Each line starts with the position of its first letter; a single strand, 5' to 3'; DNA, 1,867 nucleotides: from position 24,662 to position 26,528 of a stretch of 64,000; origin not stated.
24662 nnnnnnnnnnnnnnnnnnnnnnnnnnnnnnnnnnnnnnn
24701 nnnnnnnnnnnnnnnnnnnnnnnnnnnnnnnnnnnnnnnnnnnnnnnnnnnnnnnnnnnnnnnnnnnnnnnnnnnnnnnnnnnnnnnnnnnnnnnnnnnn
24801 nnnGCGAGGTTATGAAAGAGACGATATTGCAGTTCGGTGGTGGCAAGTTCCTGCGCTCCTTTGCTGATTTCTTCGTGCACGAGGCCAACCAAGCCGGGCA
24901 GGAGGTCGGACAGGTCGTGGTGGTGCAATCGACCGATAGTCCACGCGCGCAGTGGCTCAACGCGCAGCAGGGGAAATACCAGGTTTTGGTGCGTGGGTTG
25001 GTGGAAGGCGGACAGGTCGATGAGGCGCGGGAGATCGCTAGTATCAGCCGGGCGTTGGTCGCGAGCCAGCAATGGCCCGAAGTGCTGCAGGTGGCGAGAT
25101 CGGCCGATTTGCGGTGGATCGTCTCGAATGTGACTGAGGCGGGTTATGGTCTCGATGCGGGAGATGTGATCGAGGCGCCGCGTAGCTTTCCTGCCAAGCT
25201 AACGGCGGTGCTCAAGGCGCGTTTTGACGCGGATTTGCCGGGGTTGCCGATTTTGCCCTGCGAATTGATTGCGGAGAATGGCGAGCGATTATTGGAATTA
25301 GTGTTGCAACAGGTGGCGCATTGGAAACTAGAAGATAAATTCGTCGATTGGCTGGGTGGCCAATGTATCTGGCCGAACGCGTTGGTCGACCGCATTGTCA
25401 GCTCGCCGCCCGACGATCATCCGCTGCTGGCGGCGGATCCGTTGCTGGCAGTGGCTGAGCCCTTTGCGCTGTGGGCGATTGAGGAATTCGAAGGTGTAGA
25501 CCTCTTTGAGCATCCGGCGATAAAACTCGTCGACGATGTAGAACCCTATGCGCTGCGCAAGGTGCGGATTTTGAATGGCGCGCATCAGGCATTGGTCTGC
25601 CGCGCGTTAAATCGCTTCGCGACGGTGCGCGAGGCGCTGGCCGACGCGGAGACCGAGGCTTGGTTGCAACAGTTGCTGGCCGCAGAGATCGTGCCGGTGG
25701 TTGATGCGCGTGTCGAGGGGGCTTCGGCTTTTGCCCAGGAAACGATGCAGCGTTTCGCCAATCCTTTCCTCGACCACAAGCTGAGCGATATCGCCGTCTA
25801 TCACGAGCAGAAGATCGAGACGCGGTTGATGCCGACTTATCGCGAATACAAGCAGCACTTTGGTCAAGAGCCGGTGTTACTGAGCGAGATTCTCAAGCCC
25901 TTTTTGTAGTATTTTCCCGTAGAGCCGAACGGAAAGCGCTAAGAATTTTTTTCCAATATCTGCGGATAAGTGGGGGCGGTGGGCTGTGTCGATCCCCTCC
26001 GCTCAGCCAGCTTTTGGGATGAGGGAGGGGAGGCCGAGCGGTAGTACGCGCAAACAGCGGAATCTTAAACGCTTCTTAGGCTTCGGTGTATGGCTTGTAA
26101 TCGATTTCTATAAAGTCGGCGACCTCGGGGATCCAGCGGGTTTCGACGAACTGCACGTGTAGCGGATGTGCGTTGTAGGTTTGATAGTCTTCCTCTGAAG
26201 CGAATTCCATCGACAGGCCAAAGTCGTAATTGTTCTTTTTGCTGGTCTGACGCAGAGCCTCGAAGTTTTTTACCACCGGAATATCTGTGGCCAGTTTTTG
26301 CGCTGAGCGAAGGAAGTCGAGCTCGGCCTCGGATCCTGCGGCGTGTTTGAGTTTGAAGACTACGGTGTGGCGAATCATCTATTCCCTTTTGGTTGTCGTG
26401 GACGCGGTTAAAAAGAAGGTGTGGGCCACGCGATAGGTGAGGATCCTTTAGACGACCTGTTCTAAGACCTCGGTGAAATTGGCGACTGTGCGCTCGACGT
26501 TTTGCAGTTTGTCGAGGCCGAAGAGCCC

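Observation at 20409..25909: RuBisCO-like protein operon coupled to a DUF1537 acid-sugar kinase, aldo-keto reductase and two dehydrogenases: candidate uncharacterised acid-sugar pathway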

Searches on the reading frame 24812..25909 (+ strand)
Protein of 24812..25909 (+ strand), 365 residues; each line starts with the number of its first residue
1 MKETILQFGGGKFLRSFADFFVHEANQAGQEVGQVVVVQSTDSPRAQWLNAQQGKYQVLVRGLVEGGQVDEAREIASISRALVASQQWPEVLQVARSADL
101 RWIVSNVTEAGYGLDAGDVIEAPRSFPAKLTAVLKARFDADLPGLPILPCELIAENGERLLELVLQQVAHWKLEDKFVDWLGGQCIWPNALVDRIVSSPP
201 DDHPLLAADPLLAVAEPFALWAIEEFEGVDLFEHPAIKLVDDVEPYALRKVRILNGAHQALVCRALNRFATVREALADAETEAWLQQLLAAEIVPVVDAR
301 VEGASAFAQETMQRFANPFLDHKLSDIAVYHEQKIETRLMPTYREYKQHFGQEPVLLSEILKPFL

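Call 3: search_protein_families(library=pfam, proteins=[window:24812-25909:+])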
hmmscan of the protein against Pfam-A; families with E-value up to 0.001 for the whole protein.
window:24812-25909:+ (365 aa): 2 families
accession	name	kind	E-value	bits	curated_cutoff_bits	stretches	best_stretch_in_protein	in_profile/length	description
PF01232.29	Mannitol_dh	-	2.3e-24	86.9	27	1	4-227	2-189/199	Mannitol dehydrogenase Rossmann domain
PF08125.19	Mannitol_dh_C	-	3.1e-19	69.6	30.7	1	242-351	1-112/190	Mannitol dehydrogenase C-terminal domain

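Call 4: search_protein_families(library=ncbifam, proteins=[window:24812-25909:+])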
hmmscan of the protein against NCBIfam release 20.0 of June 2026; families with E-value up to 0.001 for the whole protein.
window:24812-25909:+ (365 aa): 9 families
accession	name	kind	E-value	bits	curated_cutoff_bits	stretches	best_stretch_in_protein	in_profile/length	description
NF002969.0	PRK03643.1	subfamily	8.2e-102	341.3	359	1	3-358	16-389/482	tagaturonate reductase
NF043014.1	DArabDhDalD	equivalog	9e-28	97.1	600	1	6-348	2-366/452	D-arabinitol 4-dehydrogenase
NF011611.0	PRK15037.1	subfamily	5.1e-18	64.9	603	1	4-349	24-392/486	fructuronate reductase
NF002649.0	PRK02318.2-1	equivalog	2.7e-14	52.8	422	1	49-357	39-324/386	mannitol-1-phosphate 5-dehydrogenase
NF002653.0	PRK02318.2-6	equivalog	4.7e-12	45.7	404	1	125-328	96-294/387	mannitol-1-phosphate 5-dehydrogenase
NF002652.0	PRK02318.2-5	equivalog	9.7e-11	41.3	356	1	145-359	114-323/377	mannitol-1-phosphate 5-dehydrogenase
NF002647.0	PRK02318.1-3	equivalog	5e-10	39.2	357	1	147-334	120-302/384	mannitol-1-phosphate 5-dehydrogenase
NF002645.0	PRK02318.1-1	equivalog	3.5e-08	33.1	389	1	181-327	138-281/368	mannitol-1-phosphate 5-dehydrogenase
NF002646.0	PRK02318.1-2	equivalog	3.4e-07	29.7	368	1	128-325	97-291/382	mannitol-1-phosphate 5-dehydrogenase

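Call 41: search_solved_structures(query=window:24812-25909:+, max_evalue=0.001)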
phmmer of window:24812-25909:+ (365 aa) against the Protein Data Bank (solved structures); distinct sequences matched with E-value up to 0.001: 5.
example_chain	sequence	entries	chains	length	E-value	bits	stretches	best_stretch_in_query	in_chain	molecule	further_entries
4im7_A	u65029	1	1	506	5.3e-19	71.6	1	123-351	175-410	Hypothetical oxidoreductase ydfI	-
1lj8_A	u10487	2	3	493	1.3e-17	67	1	63-342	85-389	mannitol dehydrogenase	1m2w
7rk4_A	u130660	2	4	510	1.8e-17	66.6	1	113-345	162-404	Mannitol 2-dehydrogenase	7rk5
5itg_A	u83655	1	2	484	1.4e-13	53.7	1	2-328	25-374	Sorbitol dehydrogenase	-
5jnm_A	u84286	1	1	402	2.5e-07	33.2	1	181-327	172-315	Mannitol-1-phosphate 5-dehydrogenase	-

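Call 43: find_homologous_proteins(query=window:24812-25909:+, max_evalue=1e-20)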
Query window:24812-25909:+ (365 aa): 6038 proteins with E <= 1e-20 among 8000 candidates; the best 120 are listed.
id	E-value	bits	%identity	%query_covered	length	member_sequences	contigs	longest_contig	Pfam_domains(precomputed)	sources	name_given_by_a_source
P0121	1.3e-231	786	97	100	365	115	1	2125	PF08125.19,PF01232.30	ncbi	-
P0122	7.9e-209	711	88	100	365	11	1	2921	PF08125.19,PF01232.30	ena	-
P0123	1.6e-207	707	86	100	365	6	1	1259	PF08125.19,PF01232.30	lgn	-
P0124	5.5e-206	701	87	100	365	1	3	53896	PF08125.19,PF01232.30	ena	-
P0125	8.1e-183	625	75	100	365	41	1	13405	PF08125.19,PF01232.30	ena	-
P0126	2.3e-177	607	73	100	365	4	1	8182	PF08125.19,PF01232.30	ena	-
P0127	1.1e-160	553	67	100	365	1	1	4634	PF08125.19,PF01232.30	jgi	jgi:tagaturonate reductase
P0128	1.3e-145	503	63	100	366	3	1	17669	PF08125.19,PF01232.30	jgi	-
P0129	1.8e-145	502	64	100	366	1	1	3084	PF08125.19,PF01232.30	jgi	jgi:tagaturonate reductase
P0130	6.1e-145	501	63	100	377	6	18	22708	PF08125.19,PF01232.30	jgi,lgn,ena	jgi:tagaturonate reductase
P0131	1.8e-142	493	63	100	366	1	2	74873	PF08125.19,PF01232.30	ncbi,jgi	-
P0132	3.2e-135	469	100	58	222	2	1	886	PF01232.30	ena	-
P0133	6.4e-134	464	59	100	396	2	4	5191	PF08125.19,PF01232.30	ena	-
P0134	3.4e-132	459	58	100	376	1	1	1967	PF08125.19,PF01232.30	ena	-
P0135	5.9e-132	458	58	100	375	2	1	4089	PF08125.19,PF01232.30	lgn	-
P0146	1.6e-129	450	57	100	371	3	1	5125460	PF08125.19,PF01232.30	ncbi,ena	-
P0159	2.0e-127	443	57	99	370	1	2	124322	PF08125.19,PF01232.30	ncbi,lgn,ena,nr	ncbi:MAG: altronate dehydrogenase [Candidatus Latescibacteria bacterium]|nr:altronate dehydrogenase 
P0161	4.8e-127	442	58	99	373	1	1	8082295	PF08125.19,PF01232.30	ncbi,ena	-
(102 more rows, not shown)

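Call 44: find_encoding_contigs(protein=P0146, flank=8000, max_places=1)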
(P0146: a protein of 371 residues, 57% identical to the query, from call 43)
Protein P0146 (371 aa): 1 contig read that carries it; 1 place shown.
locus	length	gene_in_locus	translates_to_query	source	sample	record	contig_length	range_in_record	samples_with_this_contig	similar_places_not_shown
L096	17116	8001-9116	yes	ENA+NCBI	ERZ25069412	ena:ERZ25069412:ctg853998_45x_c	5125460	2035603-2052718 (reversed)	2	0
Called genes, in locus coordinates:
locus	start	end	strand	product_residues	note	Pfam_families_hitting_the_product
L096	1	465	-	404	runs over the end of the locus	PF13414:TPR_11 (weak), PF14559:TPR_19 (weak), PF21033:RMD1-3 (weak), PF00515:TPR_1 (weak), PF07719:TPR_2 (weak), PF13414:TPR_11, PF13432:TPR_16, PF13424:TPR_12 (weak), +11 more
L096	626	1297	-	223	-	PF03544:TonB_C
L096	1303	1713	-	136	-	PF02472:ExbD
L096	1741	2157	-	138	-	PF02472:ExbD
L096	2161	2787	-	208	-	PF01618:MotA_ExbB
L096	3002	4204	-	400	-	PF07719:TPR_2 (faint), PF12895:ANAPC3 (faint), PF13429:TPR_15 (weak), PF17874:TPR_MalT (weak), PF00515:TPR_1 (weak), PF13424:TPR_12, PF10602:RPN7 (weak), PF13424:TPR_12 (weak), +14 more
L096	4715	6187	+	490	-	PF00478:IMPDH, PF00571:CBS, PF03060:NMO (weak)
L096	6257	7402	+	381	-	PF00266:Aminotran_5, PF00155:Aminotran_1_2 (faint), PF22580:KYNU_C (weak)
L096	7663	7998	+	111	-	PF12680:SnoaL_2 (weak), PF13474:SnoaL_3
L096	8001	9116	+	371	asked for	PF01232:Mannitol_dh, PF08125:Mannitol_dh_C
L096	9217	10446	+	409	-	PF01041:DegT_DnrJ_EryC1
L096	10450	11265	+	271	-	PF05721:PhyH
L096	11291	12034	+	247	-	PF02633:Creatininase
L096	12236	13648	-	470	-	PF01406:tRNA-synt_1e, PF09334:tRNA-synt_1g (faint), PF09190:DALR_2, PF23493:CysS_C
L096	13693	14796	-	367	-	PF01820:Dala_Dala_lig_N, PF02222:ATP-grasp, PF07478:Dala_Dala_lig_C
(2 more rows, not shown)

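Call 45: find_encoding_contigs(protein=P0161, flank=8000, max_places=1)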
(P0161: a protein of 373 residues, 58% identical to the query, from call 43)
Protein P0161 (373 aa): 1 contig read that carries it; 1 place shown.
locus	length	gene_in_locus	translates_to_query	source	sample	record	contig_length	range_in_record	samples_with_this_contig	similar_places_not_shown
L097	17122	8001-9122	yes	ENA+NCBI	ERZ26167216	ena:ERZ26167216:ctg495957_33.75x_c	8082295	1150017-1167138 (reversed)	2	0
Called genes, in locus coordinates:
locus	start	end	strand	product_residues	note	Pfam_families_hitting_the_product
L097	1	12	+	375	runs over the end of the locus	PF00266:Aminotran_5, PF22580:KYNU_C (weak)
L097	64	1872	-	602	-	PF08439:Peptidase_M3_N, PF01432:Peptidase_M3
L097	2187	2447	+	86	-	-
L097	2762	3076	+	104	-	PF01527:HTH_Tnp_1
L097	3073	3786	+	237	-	PF13276:HTH_21, PF00665:rve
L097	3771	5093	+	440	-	PF00872:Transposase_mut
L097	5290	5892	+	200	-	PF00672:HAMP (weak)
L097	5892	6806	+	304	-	PF00015:MCPsignal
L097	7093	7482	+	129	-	PF12680:SnoaL_2 (weak), PF13474:SnoaL_3, PF14534:DUF4440 (weak)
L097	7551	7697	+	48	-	-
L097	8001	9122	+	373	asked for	PF01232:Mannitol_dh, PF08125:Mannitol_dh_C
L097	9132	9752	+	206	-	PF01205:Impact_N, PF09186:DUF1949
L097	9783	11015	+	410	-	PF01041:DegT_DnrJ_EryC1, PF00155:Aminotran_1_2 (weak)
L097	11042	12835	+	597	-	PF00753:Lactamase_B, PF23023:Anti-Pycsar_Apyc1 (faint), PF12706:Lactamase_B_2 (faint), PF00753:Lactamase_B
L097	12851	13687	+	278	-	PF04951:Peptidase_M55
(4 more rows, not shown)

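Call 46: find_encoding_contigs(protein=P0159, flank=8000, max_places=1)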
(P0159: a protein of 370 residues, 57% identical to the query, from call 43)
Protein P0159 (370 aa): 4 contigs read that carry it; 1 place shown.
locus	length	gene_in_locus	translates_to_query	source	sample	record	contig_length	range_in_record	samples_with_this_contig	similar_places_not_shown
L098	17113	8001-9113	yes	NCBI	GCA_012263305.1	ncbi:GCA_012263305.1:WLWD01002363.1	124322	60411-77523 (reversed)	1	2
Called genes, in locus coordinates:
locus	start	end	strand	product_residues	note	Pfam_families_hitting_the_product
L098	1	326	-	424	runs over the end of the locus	PF10592:AIPR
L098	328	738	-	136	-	-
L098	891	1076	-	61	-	-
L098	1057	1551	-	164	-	-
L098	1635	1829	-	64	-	-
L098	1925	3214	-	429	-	PF01266:DAO (faint), PF01494:FAD_binding_3 (weak), PF07992:Pyr_redox_2, PF13450:NAD_binding_8 (weak), PF13454:NAD_binding_9 (faint), PF00070:Pyr_redox, PF22366:NDH2_C (weak)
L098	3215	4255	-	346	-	PF00248:Aldo_ket_red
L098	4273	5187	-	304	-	PF01370:Epimerase, PF08338:DUF1731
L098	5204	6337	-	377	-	PF00155:Aminotran_1_2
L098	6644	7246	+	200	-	PF00583:Acetyltransf_1, PF13508:Acetyltransf_7 (weak)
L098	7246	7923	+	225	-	PF05721:PhyH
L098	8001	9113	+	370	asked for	PF01232:Mannitol_dh, PF08125:Mannitol_dh_C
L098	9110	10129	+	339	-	PF08240:ADH_N, PF00107:ADH_zinc_N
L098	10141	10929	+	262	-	PF00857:Isochorismatase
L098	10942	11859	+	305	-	PF01063:Aminotran_4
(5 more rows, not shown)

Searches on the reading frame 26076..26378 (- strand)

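Call 94: search_protein_families(library=pfam, proteins=[window:26076-26378:-], max_evalue=0.00001)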
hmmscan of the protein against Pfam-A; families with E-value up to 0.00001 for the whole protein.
window:26076-26378:- (100 aa): 1 family
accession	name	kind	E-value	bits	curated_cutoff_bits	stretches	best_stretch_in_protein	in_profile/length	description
PF07876.18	Dabb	-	7.2e-21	75.1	25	1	2-95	1-95/96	Stress responsive A/B Barrel Domain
